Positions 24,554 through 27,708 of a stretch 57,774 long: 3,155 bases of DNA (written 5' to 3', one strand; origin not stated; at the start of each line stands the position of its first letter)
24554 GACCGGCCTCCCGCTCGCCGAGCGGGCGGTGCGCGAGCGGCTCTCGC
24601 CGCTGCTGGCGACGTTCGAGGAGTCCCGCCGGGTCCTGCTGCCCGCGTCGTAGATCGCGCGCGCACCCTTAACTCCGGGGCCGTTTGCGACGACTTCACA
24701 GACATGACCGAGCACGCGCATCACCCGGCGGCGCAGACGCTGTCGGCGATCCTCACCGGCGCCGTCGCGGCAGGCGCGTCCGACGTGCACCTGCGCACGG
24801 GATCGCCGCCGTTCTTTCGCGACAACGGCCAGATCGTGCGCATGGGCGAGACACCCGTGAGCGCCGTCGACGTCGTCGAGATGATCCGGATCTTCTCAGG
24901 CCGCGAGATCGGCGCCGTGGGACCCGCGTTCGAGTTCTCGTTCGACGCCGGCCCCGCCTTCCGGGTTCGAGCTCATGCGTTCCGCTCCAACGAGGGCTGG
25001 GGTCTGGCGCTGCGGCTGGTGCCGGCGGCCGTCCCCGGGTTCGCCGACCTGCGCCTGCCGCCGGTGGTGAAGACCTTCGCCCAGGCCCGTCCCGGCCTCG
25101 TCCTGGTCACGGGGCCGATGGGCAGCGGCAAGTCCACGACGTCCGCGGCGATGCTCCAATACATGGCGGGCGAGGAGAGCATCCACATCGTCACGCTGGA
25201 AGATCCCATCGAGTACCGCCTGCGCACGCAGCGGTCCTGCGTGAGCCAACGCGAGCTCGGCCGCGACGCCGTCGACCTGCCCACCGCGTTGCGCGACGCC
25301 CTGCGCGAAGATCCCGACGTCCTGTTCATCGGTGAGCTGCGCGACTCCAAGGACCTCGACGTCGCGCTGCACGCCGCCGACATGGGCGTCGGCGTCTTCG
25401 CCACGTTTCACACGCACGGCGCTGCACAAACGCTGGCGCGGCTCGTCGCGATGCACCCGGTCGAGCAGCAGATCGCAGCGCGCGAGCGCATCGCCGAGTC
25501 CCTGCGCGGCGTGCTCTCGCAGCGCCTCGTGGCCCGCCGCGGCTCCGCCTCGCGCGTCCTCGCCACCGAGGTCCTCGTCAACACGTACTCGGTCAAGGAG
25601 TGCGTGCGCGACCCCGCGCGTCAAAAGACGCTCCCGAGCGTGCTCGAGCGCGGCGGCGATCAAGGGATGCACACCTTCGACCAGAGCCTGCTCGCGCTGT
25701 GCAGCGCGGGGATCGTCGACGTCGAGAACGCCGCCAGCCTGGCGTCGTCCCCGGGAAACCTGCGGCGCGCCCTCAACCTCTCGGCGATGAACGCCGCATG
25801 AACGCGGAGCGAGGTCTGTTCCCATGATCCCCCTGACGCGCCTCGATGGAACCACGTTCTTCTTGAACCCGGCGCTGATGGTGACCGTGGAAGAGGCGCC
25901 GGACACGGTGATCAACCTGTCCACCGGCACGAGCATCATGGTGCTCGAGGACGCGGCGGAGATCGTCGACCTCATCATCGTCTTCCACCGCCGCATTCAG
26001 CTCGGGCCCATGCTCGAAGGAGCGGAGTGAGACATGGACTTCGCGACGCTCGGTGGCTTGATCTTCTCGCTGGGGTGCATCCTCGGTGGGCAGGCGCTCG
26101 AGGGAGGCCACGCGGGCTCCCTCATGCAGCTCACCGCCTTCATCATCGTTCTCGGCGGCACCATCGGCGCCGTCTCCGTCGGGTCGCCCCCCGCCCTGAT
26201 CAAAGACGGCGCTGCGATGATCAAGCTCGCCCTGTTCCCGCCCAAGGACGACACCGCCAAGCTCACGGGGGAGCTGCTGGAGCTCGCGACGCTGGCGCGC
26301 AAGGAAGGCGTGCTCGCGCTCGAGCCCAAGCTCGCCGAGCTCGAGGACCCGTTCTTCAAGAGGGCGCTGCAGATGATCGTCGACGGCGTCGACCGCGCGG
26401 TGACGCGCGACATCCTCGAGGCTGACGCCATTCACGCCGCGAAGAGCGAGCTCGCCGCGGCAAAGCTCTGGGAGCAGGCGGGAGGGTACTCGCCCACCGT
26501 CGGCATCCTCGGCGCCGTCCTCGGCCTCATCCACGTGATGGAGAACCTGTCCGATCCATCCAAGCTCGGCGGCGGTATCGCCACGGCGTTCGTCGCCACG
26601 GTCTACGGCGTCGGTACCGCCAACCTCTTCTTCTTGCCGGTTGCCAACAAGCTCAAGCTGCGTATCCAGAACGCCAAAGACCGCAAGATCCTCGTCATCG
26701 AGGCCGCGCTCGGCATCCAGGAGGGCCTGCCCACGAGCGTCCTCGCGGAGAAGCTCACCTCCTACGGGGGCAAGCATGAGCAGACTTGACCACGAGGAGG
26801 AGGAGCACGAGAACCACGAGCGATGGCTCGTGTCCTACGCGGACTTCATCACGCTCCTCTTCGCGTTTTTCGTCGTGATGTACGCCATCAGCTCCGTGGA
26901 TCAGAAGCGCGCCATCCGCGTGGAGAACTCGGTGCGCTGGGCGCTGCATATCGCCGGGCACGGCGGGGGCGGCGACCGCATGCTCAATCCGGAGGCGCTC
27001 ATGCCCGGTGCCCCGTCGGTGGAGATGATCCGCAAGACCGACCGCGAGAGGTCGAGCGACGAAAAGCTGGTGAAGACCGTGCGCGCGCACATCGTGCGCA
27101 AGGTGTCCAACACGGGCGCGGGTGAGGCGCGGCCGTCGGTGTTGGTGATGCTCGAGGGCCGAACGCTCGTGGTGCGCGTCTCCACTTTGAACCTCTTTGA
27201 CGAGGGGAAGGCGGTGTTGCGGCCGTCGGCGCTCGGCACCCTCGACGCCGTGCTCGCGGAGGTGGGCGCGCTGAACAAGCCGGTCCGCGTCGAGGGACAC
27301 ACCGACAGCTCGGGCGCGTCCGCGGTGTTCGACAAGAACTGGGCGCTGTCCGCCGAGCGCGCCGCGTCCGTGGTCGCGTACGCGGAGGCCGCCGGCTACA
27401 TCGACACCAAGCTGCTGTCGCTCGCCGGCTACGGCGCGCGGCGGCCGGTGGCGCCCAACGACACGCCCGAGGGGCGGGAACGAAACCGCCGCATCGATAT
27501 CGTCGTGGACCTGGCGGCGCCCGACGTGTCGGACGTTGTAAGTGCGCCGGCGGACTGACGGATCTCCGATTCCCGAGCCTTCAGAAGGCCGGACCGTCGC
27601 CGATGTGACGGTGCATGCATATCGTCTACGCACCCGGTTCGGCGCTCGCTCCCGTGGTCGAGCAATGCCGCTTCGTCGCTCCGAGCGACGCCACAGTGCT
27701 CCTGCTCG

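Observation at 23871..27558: HDOD protein and a full-length PilT-family ATPase sit at the head of the flbD-motA-motB flagellar motor unit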

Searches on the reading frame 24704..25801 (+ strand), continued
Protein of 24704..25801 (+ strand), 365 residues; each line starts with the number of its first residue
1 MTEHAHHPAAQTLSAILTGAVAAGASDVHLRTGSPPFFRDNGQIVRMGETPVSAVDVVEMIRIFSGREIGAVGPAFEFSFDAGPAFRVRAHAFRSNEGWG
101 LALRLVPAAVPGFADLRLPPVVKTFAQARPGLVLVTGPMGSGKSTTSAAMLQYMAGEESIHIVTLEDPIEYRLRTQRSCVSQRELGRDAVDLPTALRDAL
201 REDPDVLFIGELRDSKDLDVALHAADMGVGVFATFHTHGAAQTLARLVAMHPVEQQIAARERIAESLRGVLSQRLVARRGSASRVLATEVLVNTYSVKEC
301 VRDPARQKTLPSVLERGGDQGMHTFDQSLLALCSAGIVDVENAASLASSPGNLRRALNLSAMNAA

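Call 70: find_encoding_contigs(protein=P0162, flank=10000, max_places=1)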
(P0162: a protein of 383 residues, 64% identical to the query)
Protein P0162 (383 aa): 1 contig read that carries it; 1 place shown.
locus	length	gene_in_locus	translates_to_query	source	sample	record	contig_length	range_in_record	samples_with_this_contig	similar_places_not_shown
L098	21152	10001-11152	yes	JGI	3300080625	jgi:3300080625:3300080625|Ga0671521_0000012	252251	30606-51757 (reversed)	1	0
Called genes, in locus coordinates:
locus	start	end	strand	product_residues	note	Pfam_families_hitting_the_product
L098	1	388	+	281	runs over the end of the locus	PF00142:Fer4_NifH (weak), PF01656:CbiA, PF02374:ArsA_ATPase (weak), PF06564:CBP_BcsQ, PF10609:ParA, PF13614:AAA_31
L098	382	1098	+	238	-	PF04542:Sigma70_r2, PF04539:Sigma70_r3, PF08281:Sigma70_r4_2, PF04545:Sigma70_r4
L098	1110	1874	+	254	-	PF00460:Flg_bb_rod, PF22692:LlgE_F_G_D1, PF06429:Flg_bbr_C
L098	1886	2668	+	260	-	PF00460:Flg_bb_rod, PF22692:LlgE_F_G_D1, PF06429:Flg_bbr_C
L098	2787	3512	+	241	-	PF13144:ChapFlgA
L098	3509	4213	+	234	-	PF02107:FlgH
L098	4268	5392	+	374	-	PF02119:FlgI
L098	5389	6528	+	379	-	PF10135:Rod-binding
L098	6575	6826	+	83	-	PF04316:FlgM (weak)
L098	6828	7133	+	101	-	-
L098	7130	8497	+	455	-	PF22638:FlgK_D1, PF06429:Flg_bbr_C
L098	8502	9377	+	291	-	PF00669:Flagellin_N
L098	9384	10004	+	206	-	PF02599:CsrA, PF02623:FliW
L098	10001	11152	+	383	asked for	PF00437:T2SSE, PF13191:AAA_16 (faint)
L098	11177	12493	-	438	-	PF03712:Cu2_monoox_C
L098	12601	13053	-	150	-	PF13801:Metal_resist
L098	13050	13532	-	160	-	-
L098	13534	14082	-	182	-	PF04542:Sigma70_r2, PF08281:Sigma70_r4_2, PF04545:Sigma70_r4 (weak)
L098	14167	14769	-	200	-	-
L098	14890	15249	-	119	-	-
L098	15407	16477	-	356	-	PF01656:CbiA, PF10609:ParA, PF13614:AAA_31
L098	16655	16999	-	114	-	PF05400:FliT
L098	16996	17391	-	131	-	PF02561:FliS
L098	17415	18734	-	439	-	PF02465:FliD_N, PF07196:Flagellin_IN (weak), PF07195:FliD_C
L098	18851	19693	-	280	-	PF00669:Flagellin_N, PF00700:Flagellin_C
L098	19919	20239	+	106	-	PF06289:FlbD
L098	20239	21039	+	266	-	PF20560:MotA_N, PF01618:MotA_ExbB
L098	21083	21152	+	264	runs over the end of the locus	PF13677:MotB_plug, PF00691:OmpA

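Call 72: predict_structure(alignment_id=A1)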
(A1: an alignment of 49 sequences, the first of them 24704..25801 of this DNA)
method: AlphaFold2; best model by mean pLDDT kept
length: 365 residues; sequences in the alignment: 49
mean_pLDDT: 94.3   pTM: 0.90
mean pLDDT of the five models: 94.3, 94.2, 93.2, 92.9, 92.8
residues with pLDDT >= 90: 326; 70-90: 36; 50-70: 1; < 50: 2
segments of 3 or more residues with pLDDT < 50: none
pLDDT, mean of each block of 10 residues (from residue 1): 76 94 94 95 90 95 90 89 92 95 95 95 97 96 97 97 96 95 93 92 97 94 97 97 97 98 98 95 93 98 97 96 98 96 95 93 82
secondary structure, 60 per line:
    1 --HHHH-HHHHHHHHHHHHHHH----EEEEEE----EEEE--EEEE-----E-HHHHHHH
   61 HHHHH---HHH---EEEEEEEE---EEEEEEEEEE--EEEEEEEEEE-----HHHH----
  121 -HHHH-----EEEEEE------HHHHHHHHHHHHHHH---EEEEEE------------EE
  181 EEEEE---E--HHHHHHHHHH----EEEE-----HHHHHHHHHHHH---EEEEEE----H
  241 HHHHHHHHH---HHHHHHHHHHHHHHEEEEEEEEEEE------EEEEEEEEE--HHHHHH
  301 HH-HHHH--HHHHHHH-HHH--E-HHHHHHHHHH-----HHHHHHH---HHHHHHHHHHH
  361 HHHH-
elements in order: H3-6 H8-22 E27-32 E37-40 E43-46 H54-65 E75-82 E86-95 E98-107 H113-116 H122-125 E131-136 H143-157 E161-166 E179-185 H192-201 E206-209 H215-226 E230-235 H240-249 H253-266 E267-277 E284-292 H295-302 H304-307 H310-316 H325-334 H340-346 H350-364

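Call 74: fold_search(model_id=the predicted structure, library=pdb)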
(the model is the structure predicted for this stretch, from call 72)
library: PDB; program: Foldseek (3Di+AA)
matches with E <= 10: 1622; with E <= 0.001: 215
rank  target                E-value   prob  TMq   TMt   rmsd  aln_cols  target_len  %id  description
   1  5fl3                  8.5e-39  1.00  0.85  0.87   3.1       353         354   37  PilT2 from Thermus thermophilus (released 2015-11-11)
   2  6ojy_B                5.4e-36  1.00  0.88  0.91   2.0       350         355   35  Methylated PilT4 from Geobacter metallireducens bound to sulfate: C3ocococ conformation (released 2019-11-20)
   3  6ok2_A                6.1e-36  1.00  0.87  0.90   2.4       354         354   35  PilT4 from Geobacter metallireducens bound to ADP: C3ocococ conformation (released 2019-11-20)
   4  6ojz_C                6.1e-36  1.00  0.84  0.86   3.2       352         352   35  PilT4 from Geobacter metallireducens bound to ADP with partial occupancy: C3ocococ conformation (released 2019-11-20)
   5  6ojy_E                8.2e-36  1.00  0.85  0.87   2.8       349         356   35  Methylated PilT4 from Geobacter metallireducens bound to sulfate: C3ocococ conformation (released 2019-11-20)
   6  6ojz_D                1.1e-35  1.00  0.82  0.82   3.3       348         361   35  PilT4 from Geobacter metallireducens bound to ADP with partial occupancy: C3ocococ conformation (released 2019-11-20)
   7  9n32_D                1.2e-35  1.00  0.82  0.85   3.5       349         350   32  PilU from Pseudomonas aeruginosa: C3ocococ conformation (released 2025-12-10)
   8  9n32_B                1.3e-35  1.00  0.87  0.90   2.7       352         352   32  PilU from Pseudomonas aeruginosa: C3ocococ conformation (released 2025-12-10)
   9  6ojy_C                1.4e-35  1.00  0.86  0.88   2.7       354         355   35  Methylated PilT4 from Geobacter metallireducens bound to sulfate: C3ocococ conformation (released 2019-11-20)
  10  6ojy_A                1.4e-35  1.00  0.84  0.86   3.0       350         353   35  Methylated PilT4 from Geobacter metallireducens bound to sulfate: C3ocococ conformation (released 2019-11-20)
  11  6okv_D                1.8e-35  1.00  0.88  0.90   2.0       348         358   35  PilT4 from Geobacter metallireducens bound to AMP-PNP: C2ccocco conformation (released 2019-11-20)
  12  6ojx_A                1.9e-35  1.00  0.87  0.90   2.2       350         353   35  PilT4 from Geobacter metallireducens bound to ATP (released 2019-11-20)
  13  6ok2_F                1.9e-35  1.00  0.87  0.90   2.3       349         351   36  PilT4 from Geobacter metallireducens bound to ADP: C3ocococ conformation (released 2019-11-20)
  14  3jvv_C                1.9e-35  1.00  0.82  0.88   2.8       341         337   37  Crystal Structure of P. aeruginosa PilT with bound AMP-PCP (released 2010-06-02)
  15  9n32_A                2.0e-35  1.00  0.85  0.89   2.8       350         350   31  PilU from Pseudomonas aeruginosa: C3ocococ conformation (released 2025-12-10)
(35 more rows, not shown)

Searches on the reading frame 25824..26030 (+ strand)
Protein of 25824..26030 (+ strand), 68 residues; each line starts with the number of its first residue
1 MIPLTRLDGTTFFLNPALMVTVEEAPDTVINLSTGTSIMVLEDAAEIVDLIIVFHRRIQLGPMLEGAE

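Call 8: search_protein_families(library=pfam, proteins=[window:25824-26030:+], max_evalue=0.01)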
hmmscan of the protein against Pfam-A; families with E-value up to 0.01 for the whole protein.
window:25824-26030:+ (68 aa): 1 family
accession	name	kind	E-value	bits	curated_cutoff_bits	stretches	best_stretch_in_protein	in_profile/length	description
PF06289.16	FlbD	-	1.3e-21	76.4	24.7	1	1-58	1-58/59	Flagellar and Swarming motility proteins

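Call 9: search_protein_families(library=ncbifam, proteins=[window:25824-26030:+], max_evalue=0.01)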
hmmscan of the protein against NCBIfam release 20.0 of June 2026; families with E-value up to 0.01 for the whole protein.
window:25824-26030:+ (68 aa): 0 families

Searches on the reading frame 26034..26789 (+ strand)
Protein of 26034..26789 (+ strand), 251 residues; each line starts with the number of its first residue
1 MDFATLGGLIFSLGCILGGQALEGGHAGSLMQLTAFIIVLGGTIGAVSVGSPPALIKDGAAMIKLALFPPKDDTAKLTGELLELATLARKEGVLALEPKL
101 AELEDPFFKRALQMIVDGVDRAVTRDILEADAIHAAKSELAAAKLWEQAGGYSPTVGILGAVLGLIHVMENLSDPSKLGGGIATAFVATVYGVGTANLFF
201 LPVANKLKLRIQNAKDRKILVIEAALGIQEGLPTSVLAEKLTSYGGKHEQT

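Call 8: search_protein_families(library=pfam, proteins=[window:26034-26789:+], max_evalue=0.01)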
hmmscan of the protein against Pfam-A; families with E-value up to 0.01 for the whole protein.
window:26034-26789:+ (251 aa): 2 families
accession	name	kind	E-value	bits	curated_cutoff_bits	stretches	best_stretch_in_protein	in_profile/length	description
PF01618.21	MotA_ExbB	-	2.1e-30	105.5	22.9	1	102-214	4-121/127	MotA/TolQ/ExbB proton channel family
PF20560.3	MotA_N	-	8.3e-10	39.2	27.3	1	8-90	3-89/91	Motility protein A N-terminal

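Call 9: search_protein_families(library=ncbifam, proteins=[window:26034-26789:+], max_evalue=0.01)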
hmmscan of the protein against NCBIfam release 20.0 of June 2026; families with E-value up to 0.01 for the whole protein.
window:26034-26789:+ (251 aa): 8 families
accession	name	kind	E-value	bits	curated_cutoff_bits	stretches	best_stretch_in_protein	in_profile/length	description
NF006583.0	PRK09109.1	equivalog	7.4e-85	284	237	1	1-244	1-244/246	flagellar motor protein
NF005997.1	PRK08124.1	equivalog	1e-54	185.3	340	1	1-247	1-248/259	flagellar motor stator protein MotA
NF006284.1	PRK08456.1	equivalog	5.5e-50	169.9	380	1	1-249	1-249/252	flagellar motor stator protein MotA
NF005383.1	PRK06926.1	equivalog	2.3e-46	158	394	1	8-250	11-255/271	flagellar motor protein MotP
NF006527.0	PRK08990.1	equivalog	1.1e-41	142.9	341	1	1-244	1-241/254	flagellar motor protein PomA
NF005237.0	PRK06743.1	equivalog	2.7e-27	95.8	373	1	16-244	38-264/277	flagellar motor protein MotP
TIGR03818.1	MotA1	equivalog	6.6e-24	84.5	303.8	2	113-225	131-245/282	flagellar motor stator protein MotA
TIGR02796.1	tolQ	equivalog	0.0023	17.7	221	1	114-196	99-182/216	protein TolQ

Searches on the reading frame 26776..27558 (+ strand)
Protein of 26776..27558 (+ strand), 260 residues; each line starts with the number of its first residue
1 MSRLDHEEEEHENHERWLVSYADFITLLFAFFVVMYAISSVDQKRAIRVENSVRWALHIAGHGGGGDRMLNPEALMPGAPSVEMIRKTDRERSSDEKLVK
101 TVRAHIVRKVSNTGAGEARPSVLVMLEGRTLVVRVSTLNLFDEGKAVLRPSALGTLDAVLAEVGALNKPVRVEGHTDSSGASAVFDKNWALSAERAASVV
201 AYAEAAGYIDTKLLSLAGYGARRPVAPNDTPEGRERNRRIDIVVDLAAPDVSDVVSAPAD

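Call 8: search_protein_families(library=pfam, proteins=[window:26776-27558:+], max_evalue=0.01)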
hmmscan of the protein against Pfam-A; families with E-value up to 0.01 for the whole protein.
window:26776-27558:+ (260 aa): 2 families
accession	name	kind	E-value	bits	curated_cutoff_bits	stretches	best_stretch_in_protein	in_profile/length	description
PF13677.11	MotB_plug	-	5.9e-20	71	24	1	7-54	8-55/58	Membrane MotB of proton-channel complex MotA/MotB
PF00691.25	OmpA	-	1.8e-17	63.9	27.2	1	140-238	1-98/98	OmpA family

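Call 9: search_protein_families(library=ncbifam, proteins=[window:26776-27558:+], max_evalue=0.01)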
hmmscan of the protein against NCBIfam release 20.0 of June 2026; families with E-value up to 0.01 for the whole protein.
window:26776-27558:+ (260 aa): 39 families (the best 25 are shown)
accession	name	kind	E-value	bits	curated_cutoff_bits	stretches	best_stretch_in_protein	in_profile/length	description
NF006541.1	PRK09038.1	equivalog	1.8e-51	175.2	283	1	6-245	5-249/253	flagellar motor protein MotD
NF006508.0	PRK08944.1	subfamily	5.2e-37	127.7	259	2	121-254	163-297/304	MotB family protein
NF005831.1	PRK07734.1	equivalog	9.3e-32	110.8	301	1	6-244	8-248/250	flagellar motor protein MotB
NF005195.1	PRK06667.1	equivalog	1.8e-29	103.2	300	1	10-244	8-235/241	flagellar motor protein MotB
NF005382.1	PRK06925.1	equivalog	1.8e-28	100.3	264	1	18-244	1-223/225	flagellar motor protein MotS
TIGR03350.1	type_VI_ompA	equivalog_domain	7.4e-23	81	139.8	1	124-244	17-137/137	type VI secretion system protein TssL, long form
NF053611.1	YiaD_Gzip_OmpA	equivalog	6.2e-22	78.3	175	1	120-244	85-206/206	YiaD family glycine zipper/OmpA-like lipoprotein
NF005236.0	PRK06742.1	equivalog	6.3e-21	74.9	312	1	95-244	72-223/225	flagellar motor protein MotS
NF006548.1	PRK09041.1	equivalog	1.5e-20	73.5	277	2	6-101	16-109/287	flagellar motor protein MotB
NF004651.0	PRK05996.1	equivalog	1.7e-20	73.9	342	2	87-245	262-420/424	MotB family protein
NF006285.1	PRK08457.1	equivalog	2e-19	70.4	250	2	169-253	157-239/253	flagellar motor protein MotB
NF053585.1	OMP_LP_YfiB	equivalog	2.2e-18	66.7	128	1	140-245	59-161/163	outer membrane lipoprotein YfiB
NF053612.1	anchor_PA1041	equivalog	2.2e-17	63.8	250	1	125-244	119-235/236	PA1041 family peptidoglycan-binding anchor lipoprotein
NF005444.0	PRK07033.1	equivalog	1e-16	60.9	520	1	132-249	309-426/438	DotU family type VI secretion system protein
NF005999.0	PRK08126.1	subfamily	3.2e-16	59.2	571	1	132-244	318-430/432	hypothetical protein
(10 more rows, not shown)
